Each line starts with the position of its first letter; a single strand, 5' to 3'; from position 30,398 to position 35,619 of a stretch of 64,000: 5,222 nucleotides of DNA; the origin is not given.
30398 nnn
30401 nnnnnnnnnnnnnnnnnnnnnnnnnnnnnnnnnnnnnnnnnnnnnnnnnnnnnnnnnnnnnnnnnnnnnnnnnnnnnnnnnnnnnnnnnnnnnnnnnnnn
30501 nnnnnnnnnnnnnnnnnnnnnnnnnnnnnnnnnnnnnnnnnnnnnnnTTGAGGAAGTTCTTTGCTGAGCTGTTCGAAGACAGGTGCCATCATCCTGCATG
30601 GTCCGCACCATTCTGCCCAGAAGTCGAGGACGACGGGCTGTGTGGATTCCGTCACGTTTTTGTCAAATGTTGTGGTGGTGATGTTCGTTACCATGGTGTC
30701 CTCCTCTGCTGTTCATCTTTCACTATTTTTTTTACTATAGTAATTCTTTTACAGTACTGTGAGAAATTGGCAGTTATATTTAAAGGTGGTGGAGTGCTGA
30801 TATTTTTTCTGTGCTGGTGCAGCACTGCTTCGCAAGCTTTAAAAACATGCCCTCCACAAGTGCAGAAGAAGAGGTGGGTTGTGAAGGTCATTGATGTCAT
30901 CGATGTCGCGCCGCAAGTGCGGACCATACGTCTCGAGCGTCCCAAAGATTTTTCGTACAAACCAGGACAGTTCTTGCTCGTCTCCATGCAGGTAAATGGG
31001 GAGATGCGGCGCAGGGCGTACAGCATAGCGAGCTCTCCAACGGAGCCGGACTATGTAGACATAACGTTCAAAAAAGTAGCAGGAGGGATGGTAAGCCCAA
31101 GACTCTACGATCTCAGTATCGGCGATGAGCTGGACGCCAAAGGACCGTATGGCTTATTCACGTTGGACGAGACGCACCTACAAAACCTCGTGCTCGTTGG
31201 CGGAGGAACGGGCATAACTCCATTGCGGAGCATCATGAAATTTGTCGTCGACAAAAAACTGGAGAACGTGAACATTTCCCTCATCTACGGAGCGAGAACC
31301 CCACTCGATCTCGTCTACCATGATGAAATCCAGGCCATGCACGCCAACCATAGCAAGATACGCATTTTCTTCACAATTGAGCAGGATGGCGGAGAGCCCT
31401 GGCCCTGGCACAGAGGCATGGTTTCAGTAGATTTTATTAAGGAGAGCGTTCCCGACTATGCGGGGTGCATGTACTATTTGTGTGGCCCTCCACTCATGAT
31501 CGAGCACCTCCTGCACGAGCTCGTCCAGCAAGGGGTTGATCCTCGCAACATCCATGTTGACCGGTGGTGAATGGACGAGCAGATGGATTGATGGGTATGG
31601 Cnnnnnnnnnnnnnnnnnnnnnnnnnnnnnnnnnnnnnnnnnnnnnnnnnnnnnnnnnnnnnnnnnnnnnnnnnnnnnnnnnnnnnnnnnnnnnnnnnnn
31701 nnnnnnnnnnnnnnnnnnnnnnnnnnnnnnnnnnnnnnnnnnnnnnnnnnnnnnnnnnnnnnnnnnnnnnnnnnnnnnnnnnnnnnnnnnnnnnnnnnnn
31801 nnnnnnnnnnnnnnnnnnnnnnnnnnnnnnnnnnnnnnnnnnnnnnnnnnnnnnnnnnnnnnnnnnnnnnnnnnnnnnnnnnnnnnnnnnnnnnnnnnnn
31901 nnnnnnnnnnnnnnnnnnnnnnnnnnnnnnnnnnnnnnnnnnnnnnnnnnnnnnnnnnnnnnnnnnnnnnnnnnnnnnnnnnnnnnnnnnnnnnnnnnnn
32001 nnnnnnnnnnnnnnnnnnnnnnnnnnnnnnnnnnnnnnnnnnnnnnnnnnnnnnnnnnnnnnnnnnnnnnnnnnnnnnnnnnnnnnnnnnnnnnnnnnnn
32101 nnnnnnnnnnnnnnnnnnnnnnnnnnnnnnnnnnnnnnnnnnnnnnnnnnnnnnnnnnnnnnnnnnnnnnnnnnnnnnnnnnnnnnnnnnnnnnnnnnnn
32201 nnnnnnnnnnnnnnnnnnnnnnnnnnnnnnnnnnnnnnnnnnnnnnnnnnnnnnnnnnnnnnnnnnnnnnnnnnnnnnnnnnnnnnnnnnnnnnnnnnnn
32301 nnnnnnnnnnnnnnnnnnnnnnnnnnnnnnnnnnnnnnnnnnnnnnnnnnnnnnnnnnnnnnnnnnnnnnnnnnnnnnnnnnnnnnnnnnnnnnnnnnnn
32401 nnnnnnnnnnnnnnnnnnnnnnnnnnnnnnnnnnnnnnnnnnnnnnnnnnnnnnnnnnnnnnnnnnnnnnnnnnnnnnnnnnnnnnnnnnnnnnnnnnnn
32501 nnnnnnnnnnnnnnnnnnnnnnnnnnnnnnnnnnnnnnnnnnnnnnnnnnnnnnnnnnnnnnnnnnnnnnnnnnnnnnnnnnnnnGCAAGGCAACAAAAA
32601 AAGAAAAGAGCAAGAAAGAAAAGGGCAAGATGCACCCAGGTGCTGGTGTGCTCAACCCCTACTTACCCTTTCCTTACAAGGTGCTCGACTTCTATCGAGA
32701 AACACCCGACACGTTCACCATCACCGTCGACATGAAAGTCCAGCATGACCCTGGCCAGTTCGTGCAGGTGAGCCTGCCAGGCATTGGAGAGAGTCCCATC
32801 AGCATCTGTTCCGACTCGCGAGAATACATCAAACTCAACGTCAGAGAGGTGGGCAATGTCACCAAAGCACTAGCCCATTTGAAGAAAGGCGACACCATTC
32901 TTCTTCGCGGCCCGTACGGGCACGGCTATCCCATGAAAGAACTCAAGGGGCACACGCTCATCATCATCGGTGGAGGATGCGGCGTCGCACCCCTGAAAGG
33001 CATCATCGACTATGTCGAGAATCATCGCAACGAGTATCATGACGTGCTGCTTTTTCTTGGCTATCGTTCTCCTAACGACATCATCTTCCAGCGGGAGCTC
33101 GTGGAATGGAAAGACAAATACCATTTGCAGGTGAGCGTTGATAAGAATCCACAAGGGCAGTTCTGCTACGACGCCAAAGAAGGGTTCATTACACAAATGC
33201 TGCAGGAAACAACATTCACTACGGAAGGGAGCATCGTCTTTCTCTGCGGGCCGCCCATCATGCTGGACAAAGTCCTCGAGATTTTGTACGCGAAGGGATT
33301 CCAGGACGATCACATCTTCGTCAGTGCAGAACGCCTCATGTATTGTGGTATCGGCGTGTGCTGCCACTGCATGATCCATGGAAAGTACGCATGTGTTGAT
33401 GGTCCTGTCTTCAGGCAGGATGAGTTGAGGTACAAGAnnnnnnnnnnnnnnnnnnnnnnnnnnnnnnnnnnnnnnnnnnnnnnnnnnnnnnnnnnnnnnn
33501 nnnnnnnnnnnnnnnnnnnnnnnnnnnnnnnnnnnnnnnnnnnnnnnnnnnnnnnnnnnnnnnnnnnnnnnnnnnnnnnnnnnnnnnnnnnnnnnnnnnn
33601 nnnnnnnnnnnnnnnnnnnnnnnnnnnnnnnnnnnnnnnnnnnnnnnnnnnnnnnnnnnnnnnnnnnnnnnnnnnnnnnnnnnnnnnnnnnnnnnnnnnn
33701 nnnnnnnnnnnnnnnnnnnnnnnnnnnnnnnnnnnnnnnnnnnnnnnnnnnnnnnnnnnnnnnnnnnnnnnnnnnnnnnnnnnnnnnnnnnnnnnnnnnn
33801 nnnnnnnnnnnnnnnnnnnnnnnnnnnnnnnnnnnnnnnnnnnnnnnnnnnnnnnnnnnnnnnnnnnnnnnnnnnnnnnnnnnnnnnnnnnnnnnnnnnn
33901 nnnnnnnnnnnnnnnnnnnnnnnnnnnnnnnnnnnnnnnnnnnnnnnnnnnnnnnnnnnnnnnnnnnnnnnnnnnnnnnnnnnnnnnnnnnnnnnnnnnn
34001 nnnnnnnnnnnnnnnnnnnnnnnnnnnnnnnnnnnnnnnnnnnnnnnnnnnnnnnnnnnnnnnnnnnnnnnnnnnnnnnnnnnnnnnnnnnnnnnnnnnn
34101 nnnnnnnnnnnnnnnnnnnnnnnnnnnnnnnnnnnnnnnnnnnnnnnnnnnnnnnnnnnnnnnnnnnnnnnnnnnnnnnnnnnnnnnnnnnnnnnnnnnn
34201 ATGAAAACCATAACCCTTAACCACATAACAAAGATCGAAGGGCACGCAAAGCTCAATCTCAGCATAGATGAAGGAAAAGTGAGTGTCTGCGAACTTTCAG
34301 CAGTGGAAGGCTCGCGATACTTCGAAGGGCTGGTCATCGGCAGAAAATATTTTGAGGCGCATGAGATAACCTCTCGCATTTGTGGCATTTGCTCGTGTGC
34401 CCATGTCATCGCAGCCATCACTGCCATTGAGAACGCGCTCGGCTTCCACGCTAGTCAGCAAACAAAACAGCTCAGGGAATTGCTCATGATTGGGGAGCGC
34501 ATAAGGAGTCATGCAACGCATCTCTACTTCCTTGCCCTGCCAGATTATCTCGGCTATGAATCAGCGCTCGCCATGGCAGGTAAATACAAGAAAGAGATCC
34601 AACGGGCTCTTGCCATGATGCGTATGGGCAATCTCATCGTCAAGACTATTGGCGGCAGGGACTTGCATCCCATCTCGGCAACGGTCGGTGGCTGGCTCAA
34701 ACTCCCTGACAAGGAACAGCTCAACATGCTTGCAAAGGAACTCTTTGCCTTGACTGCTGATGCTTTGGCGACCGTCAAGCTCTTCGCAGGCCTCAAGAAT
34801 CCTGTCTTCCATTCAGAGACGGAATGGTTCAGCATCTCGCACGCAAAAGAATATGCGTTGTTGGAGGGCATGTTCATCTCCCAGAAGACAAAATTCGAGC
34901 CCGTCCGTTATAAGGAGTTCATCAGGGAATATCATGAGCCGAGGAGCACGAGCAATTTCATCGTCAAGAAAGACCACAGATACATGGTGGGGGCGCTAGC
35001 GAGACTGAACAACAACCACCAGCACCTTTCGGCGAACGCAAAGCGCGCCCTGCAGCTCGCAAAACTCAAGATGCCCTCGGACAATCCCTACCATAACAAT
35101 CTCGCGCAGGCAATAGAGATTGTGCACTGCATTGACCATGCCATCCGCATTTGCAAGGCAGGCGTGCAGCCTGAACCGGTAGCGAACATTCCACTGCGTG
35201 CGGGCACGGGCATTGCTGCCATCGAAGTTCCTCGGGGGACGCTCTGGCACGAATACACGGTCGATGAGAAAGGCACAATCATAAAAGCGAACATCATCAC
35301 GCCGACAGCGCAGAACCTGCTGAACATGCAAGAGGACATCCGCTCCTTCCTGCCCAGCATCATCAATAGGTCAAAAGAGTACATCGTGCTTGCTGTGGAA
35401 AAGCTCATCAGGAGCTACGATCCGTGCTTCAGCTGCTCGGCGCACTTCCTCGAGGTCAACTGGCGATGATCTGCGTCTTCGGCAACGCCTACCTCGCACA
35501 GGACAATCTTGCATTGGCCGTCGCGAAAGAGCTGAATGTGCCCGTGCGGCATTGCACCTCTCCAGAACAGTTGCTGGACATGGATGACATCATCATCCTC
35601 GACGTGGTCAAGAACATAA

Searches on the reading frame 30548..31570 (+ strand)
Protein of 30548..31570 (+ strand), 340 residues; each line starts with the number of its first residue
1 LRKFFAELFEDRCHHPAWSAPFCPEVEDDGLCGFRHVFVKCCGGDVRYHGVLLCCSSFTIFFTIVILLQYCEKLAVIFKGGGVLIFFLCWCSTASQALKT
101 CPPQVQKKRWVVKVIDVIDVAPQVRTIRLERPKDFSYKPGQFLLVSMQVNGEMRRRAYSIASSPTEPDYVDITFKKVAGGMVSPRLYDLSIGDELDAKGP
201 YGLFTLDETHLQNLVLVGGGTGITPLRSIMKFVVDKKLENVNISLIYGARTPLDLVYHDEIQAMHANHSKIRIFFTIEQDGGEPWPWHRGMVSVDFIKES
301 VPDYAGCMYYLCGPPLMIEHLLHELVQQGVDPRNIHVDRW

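Call 15: search_protein_families(library=pfam, proteins=[window:30548-31570:+], max_evalue=0.00001)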
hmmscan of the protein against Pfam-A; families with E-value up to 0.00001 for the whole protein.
window:30548-31570:+ (340 aa): 2 families
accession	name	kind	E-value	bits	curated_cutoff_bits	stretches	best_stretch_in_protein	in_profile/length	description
PF00175.26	NAD_binding_1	-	2e-19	70.7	22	1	216-320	1-106/109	Oxidoreductase NAD-binding domain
PF00970.30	FAD_binding_6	-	8.7e-15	55.3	21.1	1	113-204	3-97/99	Oxidoreductase FAD-binding domain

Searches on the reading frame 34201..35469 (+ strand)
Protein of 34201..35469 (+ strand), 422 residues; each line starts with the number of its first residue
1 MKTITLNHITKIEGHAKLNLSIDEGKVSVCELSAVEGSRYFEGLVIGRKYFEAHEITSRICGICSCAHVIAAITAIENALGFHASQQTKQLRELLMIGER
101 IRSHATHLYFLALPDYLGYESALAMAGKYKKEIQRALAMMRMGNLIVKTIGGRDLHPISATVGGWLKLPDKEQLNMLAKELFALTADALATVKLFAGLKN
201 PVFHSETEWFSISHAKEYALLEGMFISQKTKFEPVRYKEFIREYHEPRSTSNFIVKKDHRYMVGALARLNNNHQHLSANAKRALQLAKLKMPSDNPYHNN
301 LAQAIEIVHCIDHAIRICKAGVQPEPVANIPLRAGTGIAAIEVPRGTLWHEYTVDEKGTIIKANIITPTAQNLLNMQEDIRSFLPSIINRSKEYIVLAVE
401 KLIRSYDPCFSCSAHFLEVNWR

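Call 15: search_protein_families(library=pfam, proteins=[window:34201-35469:+], max_evalue=0.00001)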
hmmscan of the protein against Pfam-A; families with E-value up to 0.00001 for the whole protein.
window:34201-35469:+ (422 aa): 1 family
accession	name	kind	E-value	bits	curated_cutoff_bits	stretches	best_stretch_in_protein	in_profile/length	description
PF00374.24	NiFeSe_Hases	-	4.7e-26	92.2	25.8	2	39-136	1-98/508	Nickel-dependent hydrogenase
